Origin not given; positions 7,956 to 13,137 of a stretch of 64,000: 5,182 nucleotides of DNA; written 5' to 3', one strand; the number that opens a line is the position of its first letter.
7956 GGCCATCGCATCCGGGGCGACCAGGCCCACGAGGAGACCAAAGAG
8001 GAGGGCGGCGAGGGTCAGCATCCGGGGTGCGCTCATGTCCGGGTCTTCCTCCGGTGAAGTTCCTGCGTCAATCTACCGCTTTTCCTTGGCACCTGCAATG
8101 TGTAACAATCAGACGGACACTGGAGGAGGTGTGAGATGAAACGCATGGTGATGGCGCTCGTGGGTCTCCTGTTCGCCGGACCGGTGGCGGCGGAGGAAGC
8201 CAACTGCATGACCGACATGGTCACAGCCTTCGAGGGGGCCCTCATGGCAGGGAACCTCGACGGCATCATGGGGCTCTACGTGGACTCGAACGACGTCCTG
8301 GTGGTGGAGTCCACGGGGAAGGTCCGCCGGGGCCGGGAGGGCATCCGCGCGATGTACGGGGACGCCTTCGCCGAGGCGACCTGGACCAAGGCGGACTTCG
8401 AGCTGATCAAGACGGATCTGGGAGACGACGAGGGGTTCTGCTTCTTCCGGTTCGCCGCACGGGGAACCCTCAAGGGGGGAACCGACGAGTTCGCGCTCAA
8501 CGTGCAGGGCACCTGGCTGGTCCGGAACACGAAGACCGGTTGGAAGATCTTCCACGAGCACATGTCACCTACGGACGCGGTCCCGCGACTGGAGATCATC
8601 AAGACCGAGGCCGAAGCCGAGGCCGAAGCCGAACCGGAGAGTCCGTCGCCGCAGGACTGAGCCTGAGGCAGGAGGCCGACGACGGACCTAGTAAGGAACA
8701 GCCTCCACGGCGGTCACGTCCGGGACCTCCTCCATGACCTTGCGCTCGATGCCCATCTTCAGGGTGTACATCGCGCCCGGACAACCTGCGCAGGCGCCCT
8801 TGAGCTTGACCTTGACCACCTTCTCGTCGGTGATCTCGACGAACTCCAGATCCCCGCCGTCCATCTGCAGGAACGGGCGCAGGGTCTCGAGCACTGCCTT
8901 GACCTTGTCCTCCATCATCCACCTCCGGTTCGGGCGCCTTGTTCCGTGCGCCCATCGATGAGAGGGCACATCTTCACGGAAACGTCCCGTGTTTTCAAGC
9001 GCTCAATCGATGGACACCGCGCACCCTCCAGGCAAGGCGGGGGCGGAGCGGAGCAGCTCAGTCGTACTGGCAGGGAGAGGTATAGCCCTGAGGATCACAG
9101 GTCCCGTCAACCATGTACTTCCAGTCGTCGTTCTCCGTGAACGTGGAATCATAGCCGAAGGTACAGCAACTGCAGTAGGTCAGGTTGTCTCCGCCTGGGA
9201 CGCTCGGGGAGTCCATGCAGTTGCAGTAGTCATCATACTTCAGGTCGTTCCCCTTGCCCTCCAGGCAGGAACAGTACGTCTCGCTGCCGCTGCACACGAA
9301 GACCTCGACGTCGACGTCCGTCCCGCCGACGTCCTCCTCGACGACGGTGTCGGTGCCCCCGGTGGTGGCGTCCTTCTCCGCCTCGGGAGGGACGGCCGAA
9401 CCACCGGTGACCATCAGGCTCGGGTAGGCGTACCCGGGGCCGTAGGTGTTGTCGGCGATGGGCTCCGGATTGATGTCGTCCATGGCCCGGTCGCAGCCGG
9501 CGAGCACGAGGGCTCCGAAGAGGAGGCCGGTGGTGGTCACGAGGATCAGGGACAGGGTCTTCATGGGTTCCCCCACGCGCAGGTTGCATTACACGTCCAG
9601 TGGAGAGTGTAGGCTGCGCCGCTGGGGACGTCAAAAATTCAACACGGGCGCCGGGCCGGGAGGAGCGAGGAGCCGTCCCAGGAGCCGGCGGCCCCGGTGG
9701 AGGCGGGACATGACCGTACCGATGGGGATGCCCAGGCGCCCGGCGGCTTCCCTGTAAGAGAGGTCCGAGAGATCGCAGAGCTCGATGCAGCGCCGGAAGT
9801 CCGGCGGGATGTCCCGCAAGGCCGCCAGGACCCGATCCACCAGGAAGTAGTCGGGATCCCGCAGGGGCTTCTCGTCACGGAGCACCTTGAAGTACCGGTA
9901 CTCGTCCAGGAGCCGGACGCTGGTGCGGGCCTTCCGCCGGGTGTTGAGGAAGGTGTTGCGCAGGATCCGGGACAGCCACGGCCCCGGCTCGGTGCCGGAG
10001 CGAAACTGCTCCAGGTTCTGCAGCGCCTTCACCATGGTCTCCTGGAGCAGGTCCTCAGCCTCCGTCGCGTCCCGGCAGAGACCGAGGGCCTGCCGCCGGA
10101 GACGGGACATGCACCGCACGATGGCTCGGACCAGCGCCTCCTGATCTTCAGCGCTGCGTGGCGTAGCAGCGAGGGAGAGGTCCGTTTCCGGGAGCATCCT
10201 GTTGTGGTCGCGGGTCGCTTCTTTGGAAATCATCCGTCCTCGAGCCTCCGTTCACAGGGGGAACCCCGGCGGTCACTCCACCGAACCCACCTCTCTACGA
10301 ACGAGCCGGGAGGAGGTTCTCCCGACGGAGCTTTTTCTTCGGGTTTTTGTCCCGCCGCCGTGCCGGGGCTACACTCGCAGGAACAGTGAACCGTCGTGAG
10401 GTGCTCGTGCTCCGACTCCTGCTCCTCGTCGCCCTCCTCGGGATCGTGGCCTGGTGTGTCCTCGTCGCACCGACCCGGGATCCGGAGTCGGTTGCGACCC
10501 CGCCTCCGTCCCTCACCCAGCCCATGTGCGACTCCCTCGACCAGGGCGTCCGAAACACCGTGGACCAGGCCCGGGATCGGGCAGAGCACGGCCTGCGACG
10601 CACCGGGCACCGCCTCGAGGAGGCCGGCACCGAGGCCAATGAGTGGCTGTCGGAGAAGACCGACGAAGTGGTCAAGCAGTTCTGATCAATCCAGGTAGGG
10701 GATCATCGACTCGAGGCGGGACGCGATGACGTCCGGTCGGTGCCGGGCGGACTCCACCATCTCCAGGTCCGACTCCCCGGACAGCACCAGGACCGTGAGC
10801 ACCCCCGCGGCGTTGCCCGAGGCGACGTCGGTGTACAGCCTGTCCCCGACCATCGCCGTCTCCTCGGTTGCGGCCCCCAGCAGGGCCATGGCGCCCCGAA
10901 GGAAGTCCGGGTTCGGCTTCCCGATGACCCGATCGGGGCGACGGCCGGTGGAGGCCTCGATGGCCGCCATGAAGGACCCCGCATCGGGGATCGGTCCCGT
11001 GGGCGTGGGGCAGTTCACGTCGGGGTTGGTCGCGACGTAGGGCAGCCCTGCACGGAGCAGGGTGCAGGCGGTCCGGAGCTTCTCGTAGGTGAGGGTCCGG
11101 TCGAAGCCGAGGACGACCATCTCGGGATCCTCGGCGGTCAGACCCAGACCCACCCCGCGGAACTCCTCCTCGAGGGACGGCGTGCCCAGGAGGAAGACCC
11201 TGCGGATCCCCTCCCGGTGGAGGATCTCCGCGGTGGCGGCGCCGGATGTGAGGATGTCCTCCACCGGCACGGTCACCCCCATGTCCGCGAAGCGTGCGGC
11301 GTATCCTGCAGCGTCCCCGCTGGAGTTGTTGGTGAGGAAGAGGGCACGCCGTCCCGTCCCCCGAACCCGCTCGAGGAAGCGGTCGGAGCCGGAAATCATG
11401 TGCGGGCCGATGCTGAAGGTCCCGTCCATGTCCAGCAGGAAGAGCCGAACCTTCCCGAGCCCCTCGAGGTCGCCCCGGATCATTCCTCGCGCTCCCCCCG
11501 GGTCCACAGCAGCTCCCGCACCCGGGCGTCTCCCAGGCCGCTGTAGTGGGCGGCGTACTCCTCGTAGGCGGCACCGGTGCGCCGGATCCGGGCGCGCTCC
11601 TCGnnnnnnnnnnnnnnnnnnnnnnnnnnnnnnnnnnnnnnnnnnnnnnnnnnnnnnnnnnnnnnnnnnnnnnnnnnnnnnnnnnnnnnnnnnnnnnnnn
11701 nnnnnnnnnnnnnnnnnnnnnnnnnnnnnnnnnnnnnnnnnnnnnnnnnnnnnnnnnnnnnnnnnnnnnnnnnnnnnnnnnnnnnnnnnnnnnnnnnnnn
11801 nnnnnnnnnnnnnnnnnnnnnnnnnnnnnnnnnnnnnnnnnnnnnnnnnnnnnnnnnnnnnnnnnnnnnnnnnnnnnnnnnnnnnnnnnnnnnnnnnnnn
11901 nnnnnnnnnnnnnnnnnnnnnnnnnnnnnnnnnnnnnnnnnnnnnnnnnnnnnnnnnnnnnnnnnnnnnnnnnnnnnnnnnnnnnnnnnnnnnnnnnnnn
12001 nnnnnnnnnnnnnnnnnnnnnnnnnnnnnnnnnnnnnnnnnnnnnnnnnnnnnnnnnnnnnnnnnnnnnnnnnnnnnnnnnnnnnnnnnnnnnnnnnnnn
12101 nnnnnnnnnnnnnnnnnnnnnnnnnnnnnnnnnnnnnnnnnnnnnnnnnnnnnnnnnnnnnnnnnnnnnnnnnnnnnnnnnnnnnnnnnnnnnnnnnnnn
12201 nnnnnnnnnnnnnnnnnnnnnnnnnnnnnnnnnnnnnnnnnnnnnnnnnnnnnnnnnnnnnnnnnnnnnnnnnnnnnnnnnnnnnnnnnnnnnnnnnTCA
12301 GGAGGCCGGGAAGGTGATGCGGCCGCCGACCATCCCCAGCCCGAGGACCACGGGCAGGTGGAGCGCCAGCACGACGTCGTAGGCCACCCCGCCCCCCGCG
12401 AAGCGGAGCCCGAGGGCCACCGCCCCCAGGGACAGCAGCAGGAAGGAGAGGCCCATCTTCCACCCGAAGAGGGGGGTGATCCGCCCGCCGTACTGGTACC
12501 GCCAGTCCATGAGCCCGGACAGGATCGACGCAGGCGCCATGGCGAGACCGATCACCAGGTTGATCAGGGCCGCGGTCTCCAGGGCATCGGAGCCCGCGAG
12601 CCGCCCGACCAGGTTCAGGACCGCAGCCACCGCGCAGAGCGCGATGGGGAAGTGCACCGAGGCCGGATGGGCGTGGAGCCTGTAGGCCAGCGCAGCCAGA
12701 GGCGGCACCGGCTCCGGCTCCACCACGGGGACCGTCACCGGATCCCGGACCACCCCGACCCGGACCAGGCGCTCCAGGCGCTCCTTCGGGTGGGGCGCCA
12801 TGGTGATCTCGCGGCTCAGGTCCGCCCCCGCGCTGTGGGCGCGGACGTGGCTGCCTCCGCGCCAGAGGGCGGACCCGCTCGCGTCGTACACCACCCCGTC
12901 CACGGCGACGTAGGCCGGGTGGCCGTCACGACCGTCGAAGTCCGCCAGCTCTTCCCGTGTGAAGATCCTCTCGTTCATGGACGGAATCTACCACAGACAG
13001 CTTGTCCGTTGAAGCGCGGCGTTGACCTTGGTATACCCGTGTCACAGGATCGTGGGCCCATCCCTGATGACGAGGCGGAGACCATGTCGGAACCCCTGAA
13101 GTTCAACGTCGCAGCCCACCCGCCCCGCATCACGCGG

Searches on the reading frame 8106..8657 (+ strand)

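Call 87: search_protein_families(library=pfam, proteins=[window:8106-8657:+], max_evalue=0.0001)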
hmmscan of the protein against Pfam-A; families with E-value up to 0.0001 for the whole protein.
window:8106-8657:+ (184 aa): 2 families
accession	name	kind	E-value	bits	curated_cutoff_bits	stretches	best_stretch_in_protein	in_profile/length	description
PF13474.12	SnoaL_3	-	9.6e-11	42.5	22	1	38-156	4-119/121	SnoaL-like domain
PF12680.13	SnoaL_2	-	2.2e-05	25.4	27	1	41-137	3-92/102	SnoaL-like domain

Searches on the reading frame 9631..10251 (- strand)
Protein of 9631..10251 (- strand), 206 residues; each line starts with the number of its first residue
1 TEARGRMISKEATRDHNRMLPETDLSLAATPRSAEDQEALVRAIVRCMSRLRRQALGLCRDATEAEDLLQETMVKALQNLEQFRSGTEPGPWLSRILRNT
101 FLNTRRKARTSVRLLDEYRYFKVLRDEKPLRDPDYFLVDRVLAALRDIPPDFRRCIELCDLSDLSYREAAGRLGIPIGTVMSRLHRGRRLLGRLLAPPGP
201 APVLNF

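Call 13: search_protein_families(library=pfam, proteins=[window:9631-10251:-], max_evalue=0.001)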
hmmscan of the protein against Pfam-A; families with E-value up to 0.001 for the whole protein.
window:9631-10251:- (206 aa): 4 families
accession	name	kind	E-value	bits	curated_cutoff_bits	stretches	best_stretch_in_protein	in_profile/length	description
PF04542.20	Sigma70_r2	-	1.8e-15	56.9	24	1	46-109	4-69/71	Sigma-70 region 2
PF08281.18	Sigma70_r4_2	-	6e-14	51.9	25.7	1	140-191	3-54/54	Sigma-70, region 4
PF04545.22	Sigma70_r4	-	3.2e-08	33.4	24.1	1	144-189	1-46/50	Sigma-70, region 4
PF22029.2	PhyR_sigma2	-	2.3e-05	24.8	27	1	45-96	2-53/55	Sigma2 domain of PhyR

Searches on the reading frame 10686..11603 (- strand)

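Call 13: search_protein_families(library=pfam, proteins=[window:10686-11603:-], max_evalue=0.001)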
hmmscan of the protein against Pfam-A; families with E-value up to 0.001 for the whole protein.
window:10686-11603:- (305 aa): 4 families
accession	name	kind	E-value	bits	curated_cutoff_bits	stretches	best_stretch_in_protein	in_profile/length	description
PF13344.12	Hydrolase_6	-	2.4e-21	76.1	27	1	55-153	1-100/101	Haloacid dehalogenase-like hydrolase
PF13242.12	Hydrolase_like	-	1.7e-20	73.2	22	1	226-298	1-73/75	HAD-hyrolase-like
PF00702.32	Hydrolase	-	2.5e-13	51.3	26.4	1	53-267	2-191/191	haloacid dehalogenase-like hydrolase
PF13419.12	HAD_2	-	6.5e-06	26.8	23.8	1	228-273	134-178/178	Haloacid dehalogenase-like hydrolase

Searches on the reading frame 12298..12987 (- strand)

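Call 13: search_protein_families(library=pfam, proteins=[window:12298-12987:-], max_evalue=0.001)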
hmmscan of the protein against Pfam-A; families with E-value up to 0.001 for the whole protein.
window:12298-12987:- (229 aa): 2 families
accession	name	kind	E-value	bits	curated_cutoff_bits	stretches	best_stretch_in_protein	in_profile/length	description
PF09990.14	DUF2231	-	1.1e-08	35.7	26.4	1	106-219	4-113/139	Predicted membrane protein (DUF2231)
PF00173.33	Cyt-b5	-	2e-07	31.4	23.7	1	10-80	1-73/74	Cytochrome b5-like Heme/Steroid binding domain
